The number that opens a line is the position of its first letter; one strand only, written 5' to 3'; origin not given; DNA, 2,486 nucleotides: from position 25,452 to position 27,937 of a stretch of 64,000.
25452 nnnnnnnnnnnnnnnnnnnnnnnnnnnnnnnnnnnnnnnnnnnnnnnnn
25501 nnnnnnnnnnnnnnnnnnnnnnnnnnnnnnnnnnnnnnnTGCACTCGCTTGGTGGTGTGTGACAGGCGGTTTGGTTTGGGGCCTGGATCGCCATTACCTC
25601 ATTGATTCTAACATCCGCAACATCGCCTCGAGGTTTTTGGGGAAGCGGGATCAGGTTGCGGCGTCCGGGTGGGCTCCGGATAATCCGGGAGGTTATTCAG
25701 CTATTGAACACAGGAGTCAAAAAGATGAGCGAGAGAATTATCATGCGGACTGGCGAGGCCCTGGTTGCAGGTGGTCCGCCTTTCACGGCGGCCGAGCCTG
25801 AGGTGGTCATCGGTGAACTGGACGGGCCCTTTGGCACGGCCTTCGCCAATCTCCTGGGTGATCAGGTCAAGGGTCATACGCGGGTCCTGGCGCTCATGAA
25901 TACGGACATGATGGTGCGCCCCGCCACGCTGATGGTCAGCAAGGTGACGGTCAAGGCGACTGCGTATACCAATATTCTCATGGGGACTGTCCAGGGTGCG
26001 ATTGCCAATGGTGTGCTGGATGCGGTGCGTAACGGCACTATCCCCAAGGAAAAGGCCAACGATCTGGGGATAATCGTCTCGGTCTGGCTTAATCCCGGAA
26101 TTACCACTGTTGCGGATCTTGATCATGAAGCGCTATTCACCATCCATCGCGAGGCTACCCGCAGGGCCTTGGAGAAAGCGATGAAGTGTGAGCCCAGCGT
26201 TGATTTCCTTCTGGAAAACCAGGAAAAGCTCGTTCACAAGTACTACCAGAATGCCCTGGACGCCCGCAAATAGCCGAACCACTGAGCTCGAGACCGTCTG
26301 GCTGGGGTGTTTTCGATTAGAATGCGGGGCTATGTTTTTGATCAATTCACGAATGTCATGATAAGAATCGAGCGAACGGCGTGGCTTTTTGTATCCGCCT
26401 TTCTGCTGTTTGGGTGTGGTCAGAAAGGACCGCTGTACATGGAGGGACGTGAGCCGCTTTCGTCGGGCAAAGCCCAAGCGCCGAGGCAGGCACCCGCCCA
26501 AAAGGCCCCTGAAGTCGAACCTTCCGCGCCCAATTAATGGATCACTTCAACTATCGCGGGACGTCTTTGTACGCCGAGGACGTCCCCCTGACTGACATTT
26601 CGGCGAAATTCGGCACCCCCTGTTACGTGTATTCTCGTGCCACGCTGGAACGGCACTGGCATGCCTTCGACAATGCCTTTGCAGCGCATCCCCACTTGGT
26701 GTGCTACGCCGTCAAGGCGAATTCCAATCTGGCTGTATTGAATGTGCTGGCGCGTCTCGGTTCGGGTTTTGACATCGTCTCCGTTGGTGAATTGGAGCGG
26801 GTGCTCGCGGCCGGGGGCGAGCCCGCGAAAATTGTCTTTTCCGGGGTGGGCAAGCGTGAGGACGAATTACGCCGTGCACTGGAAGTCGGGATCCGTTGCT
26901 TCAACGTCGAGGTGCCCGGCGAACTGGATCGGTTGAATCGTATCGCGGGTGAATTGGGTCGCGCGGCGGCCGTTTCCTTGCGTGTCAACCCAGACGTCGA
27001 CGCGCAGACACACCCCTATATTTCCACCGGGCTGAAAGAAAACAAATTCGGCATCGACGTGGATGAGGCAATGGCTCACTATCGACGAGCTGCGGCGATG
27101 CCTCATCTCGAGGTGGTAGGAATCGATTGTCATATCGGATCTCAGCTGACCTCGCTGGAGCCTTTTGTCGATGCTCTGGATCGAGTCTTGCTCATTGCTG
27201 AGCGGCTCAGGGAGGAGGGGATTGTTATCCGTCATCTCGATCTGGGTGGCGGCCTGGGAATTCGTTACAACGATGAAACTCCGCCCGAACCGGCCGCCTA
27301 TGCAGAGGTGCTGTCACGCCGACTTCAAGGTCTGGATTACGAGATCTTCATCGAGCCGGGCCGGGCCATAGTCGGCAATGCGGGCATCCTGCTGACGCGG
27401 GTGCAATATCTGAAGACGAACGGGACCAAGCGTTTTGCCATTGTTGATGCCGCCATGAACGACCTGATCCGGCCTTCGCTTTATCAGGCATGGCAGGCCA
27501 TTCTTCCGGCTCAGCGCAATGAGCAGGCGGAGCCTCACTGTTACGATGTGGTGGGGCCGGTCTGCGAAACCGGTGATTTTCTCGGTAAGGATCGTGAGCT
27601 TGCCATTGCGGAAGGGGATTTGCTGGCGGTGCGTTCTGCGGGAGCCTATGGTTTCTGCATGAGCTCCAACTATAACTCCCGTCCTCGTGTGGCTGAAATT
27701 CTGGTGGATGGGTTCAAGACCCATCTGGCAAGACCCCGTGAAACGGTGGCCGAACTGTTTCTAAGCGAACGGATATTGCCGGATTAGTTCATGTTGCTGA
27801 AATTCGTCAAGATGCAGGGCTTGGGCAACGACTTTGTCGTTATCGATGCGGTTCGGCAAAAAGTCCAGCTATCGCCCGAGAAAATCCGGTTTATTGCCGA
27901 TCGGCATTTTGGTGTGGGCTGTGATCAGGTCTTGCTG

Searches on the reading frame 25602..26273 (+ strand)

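Call 4: search_protein_families(library=pfam, proteins=[window:25602-26273:+])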
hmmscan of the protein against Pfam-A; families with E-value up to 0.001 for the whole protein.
window:25602-26273:+ (223 aa): 1 family
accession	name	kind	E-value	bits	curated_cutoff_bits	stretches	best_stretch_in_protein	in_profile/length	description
PF08714.17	Fae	-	2.2e-57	193.9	27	1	50-214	1-158/159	Formaldehyde-activating enzyme (Fae)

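Call 91: search_protein_families(library=ncbifam, proteins=[window:25602-26273:+], max_evalue=0.00001)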
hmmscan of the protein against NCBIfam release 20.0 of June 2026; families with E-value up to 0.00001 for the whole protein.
window:25602-26273:+ (223 aa): 2 families
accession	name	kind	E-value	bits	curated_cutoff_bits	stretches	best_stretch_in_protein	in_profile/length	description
TIGR03126.1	one_C_fae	equivalog_domain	6.9e-37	127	118.05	1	49-212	2-158/160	formaldehyde-activating enzyme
NF009833.0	PRK13307.1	equivalog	1.4e-29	103.2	274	1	48-213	2-160/392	bifunctional 5,6,7,8-tetrahydromethanopterin hydro-lyase/3-hexulose-6-phosphate synthase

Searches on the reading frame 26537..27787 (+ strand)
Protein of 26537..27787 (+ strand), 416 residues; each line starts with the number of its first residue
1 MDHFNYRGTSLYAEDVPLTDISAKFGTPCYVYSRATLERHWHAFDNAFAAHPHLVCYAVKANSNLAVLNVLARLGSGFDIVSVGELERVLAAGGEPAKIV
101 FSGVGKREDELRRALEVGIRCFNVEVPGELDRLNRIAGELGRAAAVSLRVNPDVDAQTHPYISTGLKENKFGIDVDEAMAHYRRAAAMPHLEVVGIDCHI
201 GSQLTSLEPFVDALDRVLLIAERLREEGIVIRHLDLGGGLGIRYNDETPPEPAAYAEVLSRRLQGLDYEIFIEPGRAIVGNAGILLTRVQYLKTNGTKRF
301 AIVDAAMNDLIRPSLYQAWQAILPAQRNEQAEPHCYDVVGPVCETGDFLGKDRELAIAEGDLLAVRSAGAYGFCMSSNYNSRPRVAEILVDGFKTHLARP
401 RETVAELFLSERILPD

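Call 4: search_protein_families(library=pfam, proteins=[window:26537-27787:+])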
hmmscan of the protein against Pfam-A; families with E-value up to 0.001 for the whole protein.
window:26537-27787:+ (416 aa): 3 families
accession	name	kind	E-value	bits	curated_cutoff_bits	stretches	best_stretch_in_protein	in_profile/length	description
PF02784.22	Orn_Arg_deC_N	-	3.2e-75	253.2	23.4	1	35-280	2-247/247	Pyridoxal-dependent decarboxylase, pyridoxal binding domain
PF00278.28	Orn_DAP_Arg_deC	-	2.5e-28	98.6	23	1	29-369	1-95/95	Pyridoxal-dependent decarboxylase, C-terminal sheet domain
PF01168.26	Ala_racemase_N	-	6.2e-06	26.5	24.1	1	36-234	5-191/220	Alanine racemase, N-terminal domain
